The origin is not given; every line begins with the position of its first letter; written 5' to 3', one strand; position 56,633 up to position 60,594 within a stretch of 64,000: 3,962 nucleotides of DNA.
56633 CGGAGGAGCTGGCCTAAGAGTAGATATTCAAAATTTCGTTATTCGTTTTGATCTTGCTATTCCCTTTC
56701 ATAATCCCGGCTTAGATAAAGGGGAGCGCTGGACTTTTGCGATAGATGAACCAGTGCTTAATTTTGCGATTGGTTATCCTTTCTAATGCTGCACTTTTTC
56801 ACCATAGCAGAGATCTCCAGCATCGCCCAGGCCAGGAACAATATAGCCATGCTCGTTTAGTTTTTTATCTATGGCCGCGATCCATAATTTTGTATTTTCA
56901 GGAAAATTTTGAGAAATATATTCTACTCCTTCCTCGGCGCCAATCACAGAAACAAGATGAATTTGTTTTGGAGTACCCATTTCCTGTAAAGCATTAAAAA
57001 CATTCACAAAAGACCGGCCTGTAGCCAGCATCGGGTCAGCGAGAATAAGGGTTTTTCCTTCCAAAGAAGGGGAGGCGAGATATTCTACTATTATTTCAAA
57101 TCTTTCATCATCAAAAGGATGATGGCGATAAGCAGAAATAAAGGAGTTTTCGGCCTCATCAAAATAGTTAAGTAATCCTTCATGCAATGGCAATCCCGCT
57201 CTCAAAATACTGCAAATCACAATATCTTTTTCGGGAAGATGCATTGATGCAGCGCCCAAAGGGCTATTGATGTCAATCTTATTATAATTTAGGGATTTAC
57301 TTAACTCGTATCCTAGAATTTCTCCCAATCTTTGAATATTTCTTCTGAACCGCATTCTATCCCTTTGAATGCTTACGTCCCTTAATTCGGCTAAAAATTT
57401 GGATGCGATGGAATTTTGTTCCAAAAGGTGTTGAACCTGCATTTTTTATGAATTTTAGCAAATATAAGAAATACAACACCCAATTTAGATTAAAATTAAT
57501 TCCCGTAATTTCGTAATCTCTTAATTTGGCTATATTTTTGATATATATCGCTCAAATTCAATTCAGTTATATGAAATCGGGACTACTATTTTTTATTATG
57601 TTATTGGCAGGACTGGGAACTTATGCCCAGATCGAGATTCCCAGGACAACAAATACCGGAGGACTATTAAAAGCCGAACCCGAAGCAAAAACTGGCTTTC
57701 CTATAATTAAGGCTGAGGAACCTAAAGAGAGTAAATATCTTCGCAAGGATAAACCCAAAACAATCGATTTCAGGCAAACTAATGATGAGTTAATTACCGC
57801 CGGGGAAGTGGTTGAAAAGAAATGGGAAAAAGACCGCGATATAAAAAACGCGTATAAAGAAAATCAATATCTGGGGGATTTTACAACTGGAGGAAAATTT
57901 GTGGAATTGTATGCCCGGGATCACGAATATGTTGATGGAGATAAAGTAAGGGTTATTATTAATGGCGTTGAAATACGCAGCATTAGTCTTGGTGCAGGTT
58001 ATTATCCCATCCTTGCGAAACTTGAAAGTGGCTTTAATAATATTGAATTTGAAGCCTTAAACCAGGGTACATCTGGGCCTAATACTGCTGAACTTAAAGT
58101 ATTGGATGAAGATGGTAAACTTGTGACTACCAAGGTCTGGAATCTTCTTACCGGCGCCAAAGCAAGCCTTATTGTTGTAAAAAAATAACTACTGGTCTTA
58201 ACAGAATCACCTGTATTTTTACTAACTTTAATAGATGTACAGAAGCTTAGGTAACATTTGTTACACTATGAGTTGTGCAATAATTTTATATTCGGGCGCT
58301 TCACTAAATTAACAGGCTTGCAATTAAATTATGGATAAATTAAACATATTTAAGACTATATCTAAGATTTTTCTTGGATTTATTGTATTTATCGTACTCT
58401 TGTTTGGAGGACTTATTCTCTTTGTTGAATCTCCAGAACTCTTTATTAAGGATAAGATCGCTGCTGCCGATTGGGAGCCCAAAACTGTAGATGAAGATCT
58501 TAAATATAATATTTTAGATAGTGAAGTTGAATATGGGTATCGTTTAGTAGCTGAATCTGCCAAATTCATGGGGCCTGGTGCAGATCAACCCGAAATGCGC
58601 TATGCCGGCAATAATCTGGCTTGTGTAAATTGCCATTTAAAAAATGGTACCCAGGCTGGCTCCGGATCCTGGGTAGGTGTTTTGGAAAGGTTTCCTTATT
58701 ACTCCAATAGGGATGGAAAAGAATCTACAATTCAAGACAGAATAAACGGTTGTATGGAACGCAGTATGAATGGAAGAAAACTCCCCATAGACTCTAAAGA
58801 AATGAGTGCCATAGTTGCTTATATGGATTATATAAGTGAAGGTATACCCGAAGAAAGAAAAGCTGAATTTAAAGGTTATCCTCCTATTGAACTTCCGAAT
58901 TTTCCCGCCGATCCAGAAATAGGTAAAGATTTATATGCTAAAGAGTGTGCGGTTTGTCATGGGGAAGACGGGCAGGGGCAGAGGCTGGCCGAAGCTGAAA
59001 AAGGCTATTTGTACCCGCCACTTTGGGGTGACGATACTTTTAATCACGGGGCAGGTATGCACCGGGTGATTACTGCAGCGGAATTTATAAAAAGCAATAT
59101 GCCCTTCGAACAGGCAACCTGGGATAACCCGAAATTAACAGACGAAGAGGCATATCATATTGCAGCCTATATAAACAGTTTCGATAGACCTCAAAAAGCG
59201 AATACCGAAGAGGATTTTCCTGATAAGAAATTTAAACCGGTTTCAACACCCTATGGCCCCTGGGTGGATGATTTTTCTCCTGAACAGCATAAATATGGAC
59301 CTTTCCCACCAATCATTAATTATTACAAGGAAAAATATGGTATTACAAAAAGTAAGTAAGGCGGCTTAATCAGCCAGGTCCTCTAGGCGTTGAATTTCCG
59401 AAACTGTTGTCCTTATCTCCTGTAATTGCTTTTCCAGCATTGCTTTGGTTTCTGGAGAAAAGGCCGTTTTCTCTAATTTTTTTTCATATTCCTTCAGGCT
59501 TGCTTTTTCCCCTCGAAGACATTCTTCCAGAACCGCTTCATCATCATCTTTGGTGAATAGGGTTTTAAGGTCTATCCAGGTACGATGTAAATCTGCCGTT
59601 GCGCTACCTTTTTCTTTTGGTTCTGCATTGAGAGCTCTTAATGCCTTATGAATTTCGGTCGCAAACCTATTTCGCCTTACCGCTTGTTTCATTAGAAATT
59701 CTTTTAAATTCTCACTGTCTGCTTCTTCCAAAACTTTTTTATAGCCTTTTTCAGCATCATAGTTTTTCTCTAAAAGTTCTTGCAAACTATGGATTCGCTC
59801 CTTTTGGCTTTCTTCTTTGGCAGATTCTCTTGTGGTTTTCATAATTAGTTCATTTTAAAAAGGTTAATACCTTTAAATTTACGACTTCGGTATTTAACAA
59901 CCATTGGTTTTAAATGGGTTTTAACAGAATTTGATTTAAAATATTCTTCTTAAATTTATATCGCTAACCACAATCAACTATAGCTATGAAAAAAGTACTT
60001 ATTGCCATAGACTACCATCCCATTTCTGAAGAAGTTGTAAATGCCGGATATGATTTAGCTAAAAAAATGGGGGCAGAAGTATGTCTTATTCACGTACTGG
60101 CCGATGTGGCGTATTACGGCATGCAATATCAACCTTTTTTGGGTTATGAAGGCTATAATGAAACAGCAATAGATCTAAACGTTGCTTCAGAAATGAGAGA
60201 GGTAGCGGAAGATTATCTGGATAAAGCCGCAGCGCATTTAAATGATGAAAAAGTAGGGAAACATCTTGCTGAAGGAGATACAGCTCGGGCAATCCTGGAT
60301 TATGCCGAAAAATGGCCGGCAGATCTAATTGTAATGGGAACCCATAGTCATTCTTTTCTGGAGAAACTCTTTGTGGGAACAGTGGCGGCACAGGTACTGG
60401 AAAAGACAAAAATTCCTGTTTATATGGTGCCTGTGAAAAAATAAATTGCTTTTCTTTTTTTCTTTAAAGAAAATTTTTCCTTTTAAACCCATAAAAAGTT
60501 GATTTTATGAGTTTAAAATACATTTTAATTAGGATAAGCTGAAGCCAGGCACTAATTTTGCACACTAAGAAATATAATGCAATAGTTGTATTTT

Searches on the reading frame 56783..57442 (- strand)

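Call 53: search_protein_families(library=pfam, proteins=[window:56783-57442:-], max_evalue=0.001)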
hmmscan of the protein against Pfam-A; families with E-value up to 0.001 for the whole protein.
window:56783-57442:- (219 aa): 3 families
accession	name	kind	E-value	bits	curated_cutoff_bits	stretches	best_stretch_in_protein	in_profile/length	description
PF14681.12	UPRTase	-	9.7e-43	146.5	27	1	10-214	4-205/206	Uracil phosphoribosyltransferase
PF00156.33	Pribosyltran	-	8e-10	38.7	26.3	1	66-174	23-131/158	Phosphoribosyl transferase domain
PF24390.1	PRTase-CE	-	0.00034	21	27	1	122-192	103-169/253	PRTase-CE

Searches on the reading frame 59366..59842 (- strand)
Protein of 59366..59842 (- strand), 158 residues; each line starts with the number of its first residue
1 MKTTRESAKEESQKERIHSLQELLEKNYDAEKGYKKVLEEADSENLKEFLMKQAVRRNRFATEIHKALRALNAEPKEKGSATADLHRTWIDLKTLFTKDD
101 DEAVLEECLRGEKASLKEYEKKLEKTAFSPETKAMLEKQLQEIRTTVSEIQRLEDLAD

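Call 53: search_protein_families(library=pfam, proteins=[window:59366-59842:-], max_evalue=0.001)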
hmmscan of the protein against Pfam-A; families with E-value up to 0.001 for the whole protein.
window:59366-59842:- (158 aa): 1 family
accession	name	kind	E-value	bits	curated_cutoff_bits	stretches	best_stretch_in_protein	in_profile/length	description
PF09537.16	DUF2383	-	1.8e-34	118.7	30.8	1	17-124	3-110/111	Domain of unknown function (DUF2383)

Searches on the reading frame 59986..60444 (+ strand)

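Call 53: search_protein_families(library=pfam, proteins=[window:59986-60444:+], max_evalue=0.001)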
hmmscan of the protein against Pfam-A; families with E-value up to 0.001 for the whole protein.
window:59986-60444:+ (152 aa): 1 family
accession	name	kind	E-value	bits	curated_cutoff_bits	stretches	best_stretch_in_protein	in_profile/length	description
PF00582.32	Usp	-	5.6e-28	98.7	24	1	1-149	1-141/141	Universal stress protein family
